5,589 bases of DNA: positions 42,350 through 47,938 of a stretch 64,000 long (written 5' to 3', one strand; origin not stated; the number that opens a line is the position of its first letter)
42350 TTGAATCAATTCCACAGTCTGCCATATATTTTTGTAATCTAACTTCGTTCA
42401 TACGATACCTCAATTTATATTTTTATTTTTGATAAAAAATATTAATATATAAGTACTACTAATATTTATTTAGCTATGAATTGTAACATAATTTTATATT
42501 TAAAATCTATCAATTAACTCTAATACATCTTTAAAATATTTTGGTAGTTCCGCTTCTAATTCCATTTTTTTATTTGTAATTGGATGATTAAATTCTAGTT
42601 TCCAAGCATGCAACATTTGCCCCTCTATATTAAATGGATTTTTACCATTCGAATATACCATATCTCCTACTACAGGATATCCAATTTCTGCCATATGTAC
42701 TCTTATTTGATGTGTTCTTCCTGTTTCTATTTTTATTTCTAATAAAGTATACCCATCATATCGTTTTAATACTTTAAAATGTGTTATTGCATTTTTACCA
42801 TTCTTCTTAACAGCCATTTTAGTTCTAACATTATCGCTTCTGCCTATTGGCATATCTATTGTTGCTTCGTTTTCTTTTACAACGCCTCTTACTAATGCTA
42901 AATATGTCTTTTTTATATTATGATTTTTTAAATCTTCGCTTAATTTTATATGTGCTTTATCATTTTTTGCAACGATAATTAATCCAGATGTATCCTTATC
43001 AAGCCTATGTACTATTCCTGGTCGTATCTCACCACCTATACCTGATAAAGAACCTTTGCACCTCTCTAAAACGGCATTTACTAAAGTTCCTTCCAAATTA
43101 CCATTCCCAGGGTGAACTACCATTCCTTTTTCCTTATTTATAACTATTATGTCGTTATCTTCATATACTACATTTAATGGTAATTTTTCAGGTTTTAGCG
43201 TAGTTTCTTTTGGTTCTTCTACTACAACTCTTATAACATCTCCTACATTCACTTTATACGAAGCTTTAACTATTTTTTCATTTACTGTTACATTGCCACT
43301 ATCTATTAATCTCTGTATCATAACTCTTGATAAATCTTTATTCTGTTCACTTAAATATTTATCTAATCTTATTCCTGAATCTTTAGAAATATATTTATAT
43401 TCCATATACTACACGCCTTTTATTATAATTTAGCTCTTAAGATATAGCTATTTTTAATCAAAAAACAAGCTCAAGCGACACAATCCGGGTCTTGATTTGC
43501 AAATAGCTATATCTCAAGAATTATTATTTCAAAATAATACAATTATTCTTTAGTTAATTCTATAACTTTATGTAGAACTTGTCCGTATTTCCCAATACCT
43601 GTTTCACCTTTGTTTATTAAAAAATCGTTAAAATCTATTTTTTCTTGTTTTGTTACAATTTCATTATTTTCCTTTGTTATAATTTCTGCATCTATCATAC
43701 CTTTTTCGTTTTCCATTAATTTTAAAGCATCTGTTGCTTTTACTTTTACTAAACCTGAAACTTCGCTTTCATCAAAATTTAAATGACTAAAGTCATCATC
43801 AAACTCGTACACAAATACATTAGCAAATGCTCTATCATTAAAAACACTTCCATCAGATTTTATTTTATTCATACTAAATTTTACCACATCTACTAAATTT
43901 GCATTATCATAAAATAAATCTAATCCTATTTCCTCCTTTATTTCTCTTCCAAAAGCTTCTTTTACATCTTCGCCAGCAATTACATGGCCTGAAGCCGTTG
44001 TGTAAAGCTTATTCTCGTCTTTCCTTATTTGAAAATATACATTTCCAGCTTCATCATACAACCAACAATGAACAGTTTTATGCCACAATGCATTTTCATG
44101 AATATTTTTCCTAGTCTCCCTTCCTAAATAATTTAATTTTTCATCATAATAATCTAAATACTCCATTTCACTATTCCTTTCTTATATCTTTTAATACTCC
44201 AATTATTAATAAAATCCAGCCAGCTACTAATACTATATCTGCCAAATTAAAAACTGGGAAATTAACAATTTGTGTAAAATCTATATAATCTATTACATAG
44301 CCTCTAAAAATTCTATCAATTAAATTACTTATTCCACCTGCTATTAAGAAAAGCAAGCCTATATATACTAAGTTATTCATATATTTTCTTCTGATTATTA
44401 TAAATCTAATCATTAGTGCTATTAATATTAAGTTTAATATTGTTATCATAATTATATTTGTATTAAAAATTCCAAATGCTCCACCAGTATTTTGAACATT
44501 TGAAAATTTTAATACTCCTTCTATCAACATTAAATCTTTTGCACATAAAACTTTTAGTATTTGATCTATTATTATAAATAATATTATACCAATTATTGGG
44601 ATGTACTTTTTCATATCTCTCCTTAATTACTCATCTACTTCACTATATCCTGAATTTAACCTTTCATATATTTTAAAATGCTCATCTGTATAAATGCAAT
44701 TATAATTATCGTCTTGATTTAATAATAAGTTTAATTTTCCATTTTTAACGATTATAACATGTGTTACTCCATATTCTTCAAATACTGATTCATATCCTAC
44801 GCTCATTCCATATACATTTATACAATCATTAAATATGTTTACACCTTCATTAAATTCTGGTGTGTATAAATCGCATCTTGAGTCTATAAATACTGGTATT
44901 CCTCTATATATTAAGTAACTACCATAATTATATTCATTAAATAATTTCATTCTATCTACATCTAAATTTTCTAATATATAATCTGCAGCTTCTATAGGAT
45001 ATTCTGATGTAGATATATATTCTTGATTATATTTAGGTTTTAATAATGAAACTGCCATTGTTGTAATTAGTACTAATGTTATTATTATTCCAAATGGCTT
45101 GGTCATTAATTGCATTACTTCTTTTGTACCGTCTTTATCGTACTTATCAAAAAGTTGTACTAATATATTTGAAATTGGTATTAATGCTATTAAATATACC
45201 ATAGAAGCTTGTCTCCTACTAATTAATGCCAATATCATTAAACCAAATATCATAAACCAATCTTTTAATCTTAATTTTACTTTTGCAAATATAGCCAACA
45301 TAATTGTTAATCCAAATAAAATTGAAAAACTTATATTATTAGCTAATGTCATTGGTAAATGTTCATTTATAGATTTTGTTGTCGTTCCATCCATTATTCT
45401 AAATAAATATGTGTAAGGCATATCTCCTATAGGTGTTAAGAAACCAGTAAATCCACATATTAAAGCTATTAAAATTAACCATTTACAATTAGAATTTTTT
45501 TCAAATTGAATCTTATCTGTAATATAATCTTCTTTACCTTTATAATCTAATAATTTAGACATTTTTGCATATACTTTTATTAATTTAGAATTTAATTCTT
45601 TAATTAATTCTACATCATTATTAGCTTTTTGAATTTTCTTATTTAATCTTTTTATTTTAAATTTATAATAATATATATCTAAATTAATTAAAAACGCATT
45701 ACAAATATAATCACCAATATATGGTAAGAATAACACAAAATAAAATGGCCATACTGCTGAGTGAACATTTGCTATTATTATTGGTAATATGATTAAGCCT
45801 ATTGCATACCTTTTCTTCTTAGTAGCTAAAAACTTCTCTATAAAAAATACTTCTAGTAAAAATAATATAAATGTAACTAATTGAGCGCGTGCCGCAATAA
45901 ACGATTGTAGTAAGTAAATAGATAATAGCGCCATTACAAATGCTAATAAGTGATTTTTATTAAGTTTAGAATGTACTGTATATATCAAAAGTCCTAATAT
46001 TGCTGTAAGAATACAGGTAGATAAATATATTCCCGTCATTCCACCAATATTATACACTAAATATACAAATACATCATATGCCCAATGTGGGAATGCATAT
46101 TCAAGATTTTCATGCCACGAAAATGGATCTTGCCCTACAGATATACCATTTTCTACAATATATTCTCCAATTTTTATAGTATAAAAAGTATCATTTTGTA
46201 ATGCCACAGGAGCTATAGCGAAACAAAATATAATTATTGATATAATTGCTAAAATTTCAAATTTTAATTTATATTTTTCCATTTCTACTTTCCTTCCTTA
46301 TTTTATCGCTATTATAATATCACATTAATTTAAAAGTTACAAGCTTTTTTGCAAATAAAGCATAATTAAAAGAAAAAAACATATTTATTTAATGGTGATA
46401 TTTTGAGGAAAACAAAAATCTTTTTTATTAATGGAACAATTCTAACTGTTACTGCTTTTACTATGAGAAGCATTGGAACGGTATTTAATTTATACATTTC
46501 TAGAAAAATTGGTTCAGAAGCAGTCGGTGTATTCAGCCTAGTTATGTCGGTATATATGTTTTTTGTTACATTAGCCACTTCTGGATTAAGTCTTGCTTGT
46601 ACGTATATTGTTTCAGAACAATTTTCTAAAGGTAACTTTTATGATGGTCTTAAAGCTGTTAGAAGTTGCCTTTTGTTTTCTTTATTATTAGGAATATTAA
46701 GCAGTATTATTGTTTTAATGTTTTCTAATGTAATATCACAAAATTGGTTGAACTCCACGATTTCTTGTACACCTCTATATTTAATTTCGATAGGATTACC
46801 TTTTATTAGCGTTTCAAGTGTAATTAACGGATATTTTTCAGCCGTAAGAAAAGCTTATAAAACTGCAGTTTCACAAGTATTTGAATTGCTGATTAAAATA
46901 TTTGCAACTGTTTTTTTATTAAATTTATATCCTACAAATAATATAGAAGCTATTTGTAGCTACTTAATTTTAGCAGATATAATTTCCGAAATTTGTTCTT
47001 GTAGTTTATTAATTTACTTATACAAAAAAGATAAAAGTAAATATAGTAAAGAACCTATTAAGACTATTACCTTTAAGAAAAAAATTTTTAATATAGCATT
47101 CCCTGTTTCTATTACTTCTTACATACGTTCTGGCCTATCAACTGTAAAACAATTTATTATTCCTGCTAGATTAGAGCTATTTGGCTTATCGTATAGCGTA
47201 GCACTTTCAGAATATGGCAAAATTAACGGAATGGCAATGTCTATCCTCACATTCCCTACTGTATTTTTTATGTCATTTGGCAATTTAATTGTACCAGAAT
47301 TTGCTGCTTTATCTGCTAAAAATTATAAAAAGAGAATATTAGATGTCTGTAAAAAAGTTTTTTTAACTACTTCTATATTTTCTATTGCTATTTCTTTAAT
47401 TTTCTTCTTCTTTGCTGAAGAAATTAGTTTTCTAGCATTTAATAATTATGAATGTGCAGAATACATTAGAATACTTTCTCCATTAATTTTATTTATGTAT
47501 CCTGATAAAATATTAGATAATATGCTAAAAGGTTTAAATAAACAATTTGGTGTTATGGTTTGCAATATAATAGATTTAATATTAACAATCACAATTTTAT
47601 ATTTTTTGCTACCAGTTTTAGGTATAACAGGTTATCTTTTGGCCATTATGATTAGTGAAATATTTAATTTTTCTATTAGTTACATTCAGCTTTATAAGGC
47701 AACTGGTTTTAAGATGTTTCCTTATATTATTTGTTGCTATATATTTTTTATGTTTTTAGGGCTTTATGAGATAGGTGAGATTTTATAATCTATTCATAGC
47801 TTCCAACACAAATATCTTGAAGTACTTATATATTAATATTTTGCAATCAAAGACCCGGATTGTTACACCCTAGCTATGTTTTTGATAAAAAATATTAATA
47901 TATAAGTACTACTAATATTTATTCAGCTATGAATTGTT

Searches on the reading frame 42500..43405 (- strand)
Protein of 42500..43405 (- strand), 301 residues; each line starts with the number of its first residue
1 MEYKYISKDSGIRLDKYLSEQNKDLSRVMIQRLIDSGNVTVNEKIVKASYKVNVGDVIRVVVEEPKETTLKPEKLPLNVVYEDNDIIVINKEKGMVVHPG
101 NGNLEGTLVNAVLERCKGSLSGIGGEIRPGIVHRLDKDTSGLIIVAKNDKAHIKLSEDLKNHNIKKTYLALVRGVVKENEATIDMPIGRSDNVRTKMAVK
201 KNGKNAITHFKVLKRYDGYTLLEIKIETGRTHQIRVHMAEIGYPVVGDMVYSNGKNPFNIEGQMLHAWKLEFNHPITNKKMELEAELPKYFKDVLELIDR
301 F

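Call 44: search_protein_families(library=pfam, proteins=[window:42500-43405:-], max_evalue=0.00001)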
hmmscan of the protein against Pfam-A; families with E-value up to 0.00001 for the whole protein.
window:42500-43405:- (301 aa): 2 families
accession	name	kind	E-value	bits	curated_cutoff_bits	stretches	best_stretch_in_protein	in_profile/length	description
PF00849.27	PseudoU_synth_2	-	4.8e-39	134.5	26.8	1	85-239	1-151/152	RNA pseudouridylate synthase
PF01479.30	S4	-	4.6e-14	52.3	22.8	1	13-58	2-48/48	S4 domain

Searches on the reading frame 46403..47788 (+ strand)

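Call 11: search_protein_families(library=pfam, proteins=[window:46403-47788:+])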
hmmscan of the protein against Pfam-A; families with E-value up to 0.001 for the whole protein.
window:46403-47788:+ (461 aa): 2 families
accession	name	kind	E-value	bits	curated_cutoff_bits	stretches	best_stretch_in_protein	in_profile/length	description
PF01943.22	Polysacc_synt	-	3.9e-16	59.7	28.2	1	10-298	4-268/274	Polysaccharide biosynthesis protein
PF01554.23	MatE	-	5.6e-13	49.3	24.9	2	16-167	4-157/161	MatE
